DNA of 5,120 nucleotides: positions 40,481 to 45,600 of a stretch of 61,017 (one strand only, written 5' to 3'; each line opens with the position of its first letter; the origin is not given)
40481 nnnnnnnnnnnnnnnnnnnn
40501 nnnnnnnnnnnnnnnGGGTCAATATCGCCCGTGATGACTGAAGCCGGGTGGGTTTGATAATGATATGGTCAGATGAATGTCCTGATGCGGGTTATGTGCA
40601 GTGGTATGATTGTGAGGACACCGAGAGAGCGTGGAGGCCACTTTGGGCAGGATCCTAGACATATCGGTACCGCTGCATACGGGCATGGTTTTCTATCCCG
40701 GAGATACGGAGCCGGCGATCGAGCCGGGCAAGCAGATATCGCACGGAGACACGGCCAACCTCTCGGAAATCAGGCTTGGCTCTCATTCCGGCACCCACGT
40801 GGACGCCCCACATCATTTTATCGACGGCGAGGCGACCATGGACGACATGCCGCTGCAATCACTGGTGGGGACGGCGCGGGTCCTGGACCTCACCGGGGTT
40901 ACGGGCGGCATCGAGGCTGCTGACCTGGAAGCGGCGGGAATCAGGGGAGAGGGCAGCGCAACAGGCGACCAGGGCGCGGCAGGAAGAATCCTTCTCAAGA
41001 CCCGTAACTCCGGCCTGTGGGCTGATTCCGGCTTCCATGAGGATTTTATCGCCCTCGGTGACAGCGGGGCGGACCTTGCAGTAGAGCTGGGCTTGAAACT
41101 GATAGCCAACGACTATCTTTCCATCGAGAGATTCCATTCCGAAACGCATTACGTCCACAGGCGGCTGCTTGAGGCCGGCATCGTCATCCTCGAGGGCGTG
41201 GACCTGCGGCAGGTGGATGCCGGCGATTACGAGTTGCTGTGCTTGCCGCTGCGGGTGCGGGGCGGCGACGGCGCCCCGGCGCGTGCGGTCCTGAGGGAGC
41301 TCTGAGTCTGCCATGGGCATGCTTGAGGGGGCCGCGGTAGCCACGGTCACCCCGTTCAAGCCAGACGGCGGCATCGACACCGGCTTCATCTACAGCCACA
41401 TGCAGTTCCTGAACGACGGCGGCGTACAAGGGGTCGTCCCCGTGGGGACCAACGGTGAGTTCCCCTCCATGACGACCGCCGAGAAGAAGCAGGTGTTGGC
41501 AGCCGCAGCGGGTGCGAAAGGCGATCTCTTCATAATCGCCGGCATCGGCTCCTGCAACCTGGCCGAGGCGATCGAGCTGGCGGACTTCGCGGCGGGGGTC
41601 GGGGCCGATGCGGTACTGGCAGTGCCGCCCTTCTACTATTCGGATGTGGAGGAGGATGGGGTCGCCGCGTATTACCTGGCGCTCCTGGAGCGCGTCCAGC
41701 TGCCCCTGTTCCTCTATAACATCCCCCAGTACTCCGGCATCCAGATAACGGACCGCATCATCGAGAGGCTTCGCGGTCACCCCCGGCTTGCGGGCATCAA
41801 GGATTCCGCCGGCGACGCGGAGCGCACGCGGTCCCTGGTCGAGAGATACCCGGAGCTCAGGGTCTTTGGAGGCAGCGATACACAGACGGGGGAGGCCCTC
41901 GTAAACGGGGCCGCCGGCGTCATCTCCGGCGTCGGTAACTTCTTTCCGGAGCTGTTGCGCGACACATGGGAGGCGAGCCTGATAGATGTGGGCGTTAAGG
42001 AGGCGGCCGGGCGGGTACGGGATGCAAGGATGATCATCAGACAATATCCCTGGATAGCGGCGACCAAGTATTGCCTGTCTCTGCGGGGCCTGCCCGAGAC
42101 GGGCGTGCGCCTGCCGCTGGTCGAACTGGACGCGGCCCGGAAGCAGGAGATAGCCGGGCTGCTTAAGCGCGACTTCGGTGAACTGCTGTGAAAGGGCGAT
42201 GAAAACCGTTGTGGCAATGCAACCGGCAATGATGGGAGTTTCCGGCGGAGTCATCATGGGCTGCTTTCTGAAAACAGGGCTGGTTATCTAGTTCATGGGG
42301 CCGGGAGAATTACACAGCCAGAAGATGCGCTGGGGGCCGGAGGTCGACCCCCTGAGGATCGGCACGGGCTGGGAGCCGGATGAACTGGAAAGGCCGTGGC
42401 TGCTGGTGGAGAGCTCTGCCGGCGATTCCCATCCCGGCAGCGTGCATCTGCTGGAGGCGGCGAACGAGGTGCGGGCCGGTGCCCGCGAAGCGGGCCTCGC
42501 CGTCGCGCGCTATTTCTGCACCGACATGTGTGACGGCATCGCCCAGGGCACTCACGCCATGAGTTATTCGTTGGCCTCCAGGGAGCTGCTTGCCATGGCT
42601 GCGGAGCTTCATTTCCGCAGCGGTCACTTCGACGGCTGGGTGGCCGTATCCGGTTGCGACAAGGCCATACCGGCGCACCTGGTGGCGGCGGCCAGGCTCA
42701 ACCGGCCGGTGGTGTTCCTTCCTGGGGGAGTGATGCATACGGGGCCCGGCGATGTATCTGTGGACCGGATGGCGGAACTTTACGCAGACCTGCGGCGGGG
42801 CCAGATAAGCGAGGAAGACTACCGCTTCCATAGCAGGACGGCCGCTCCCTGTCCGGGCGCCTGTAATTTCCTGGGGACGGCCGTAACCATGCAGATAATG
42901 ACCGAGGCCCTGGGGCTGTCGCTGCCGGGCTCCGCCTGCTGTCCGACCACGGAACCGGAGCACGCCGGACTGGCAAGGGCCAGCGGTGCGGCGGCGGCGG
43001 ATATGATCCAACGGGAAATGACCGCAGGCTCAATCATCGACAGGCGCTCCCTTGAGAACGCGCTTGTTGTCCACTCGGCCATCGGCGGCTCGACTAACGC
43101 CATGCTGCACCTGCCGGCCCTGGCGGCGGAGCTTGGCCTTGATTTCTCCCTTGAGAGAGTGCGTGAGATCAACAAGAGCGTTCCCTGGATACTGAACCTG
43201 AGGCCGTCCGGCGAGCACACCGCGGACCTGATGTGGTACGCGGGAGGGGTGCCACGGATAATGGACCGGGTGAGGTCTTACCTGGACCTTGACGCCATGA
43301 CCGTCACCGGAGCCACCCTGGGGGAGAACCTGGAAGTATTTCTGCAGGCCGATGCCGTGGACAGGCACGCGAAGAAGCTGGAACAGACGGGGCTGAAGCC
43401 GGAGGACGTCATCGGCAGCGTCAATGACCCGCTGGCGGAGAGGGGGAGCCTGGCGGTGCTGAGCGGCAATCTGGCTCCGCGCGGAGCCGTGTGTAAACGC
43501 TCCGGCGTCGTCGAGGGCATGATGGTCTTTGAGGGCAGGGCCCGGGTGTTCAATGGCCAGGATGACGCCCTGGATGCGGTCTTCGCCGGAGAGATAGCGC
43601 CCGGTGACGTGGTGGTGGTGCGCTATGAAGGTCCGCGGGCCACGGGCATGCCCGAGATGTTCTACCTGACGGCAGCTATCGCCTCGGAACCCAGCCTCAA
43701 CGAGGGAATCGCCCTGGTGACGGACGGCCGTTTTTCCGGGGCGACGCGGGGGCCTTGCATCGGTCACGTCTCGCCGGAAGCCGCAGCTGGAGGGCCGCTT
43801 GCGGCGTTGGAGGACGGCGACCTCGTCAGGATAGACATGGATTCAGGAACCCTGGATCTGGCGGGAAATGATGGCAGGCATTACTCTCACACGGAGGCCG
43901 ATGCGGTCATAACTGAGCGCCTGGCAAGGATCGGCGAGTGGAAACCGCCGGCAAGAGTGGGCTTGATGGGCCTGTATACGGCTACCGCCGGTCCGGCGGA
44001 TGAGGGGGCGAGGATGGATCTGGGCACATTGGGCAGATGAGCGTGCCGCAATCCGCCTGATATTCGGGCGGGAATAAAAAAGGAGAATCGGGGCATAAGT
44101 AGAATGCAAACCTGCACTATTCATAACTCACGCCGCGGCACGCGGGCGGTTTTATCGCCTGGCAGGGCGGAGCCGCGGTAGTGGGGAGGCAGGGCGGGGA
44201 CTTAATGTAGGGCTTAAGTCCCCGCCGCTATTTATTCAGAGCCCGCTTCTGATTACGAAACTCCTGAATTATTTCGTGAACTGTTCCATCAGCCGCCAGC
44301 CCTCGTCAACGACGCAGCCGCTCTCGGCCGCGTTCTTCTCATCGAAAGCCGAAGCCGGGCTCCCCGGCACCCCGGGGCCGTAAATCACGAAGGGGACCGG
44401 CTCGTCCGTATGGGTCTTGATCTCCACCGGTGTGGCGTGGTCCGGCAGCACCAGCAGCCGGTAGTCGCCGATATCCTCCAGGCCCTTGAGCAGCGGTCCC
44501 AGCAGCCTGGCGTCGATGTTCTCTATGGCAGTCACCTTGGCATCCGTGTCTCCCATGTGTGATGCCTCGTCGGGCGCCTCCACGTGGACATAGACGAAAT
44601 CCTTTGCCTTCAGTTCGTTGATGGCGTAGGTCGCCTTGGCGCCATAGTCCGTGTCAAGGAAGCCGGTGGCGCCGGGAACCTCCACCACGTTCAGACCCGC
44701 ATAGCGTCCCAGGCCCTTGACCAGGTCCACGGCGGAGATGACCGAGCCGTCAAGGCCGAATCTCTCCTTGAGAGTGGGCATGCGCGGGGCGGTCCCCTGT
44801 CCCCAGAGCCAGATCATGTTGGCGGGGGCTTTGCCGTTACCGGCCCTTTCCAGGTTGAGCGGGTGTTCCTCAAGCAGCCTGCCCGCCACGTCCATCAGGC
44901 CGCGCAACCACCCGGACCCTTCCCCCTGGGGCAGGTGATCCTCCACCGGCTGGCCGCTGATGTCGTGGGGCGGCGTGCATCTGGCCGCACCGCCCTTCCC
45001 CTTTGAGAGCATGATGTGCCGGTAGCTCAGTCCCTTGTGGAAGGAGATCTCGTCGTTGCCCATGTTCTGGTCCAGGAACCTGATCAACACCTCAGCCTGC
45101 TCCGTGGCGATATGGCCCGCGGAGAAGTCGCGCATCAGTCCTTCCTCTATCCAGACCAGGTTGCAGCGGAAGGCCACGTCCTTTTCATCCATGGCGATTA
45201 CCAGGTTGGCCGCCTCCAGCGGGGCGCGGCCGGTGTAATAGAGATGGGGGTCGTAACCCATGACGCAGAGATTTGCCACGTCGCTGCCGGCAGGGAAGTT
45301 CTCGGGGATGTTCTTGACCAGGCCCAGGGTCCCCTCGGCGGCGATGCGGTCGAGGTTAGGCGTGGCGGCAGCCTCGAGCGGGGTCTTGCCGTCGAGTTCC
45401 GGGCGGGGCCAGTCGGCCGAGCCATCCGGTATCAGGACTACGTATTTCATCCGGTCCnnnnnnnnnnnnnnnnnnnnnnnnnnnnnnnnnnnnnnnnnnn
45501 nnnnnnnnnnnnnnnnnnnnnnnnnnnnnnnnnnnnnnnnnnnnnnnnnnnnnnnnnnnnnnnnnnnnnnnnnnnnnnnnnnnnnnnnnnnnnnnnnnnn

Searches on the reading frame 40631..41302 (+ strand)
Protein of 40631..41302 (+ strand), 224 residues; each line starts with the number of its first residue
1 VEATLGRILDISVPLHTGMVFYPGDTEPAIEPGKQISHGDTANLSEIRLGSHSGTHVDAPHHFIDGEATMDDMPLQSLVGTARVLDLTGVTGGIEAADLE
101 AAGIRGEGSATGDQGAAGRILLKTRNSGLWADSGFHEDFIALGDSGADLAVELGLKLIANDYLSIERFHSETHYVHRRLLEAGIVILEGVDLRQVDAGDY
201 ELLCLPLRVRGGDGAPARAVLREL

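Call 5: search_protein_families(library=pfam, proteins=[window:40631-41302:+], max_evalue=1)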
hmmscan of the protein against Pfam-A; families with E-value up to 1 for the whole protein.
window:40631-41302:+ (224 aa): 1 family
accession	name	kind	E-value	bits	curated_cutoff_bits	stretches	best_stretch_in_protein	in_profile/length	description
PF04199.19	Cyclase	-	1e-18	68.4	23.1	1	10-166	2-141/142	Putative cyclase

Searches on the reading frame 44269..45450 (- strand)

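Call 30: search_protein_families(library=pfam, proteins=[window:44269-45450:-], max_evalue=0.00001)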
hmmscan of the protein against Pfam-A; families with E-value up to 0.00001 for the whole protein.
window:44269-45450:- (393 aa): 2 families
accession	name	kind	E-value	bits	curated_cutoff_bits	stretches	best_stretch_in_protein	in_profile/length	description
PF10143.14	PhosphMutase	-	8.9e-52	175.8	21.5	1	37-199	1-170/170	2,3-bisphosphoglycerate-independent phosphoglycerate mutase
PF01676.23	Metalloenzyme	-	3.5e-44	151.6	24.3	1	1-363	1-227/252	Metalloenzyme superfamily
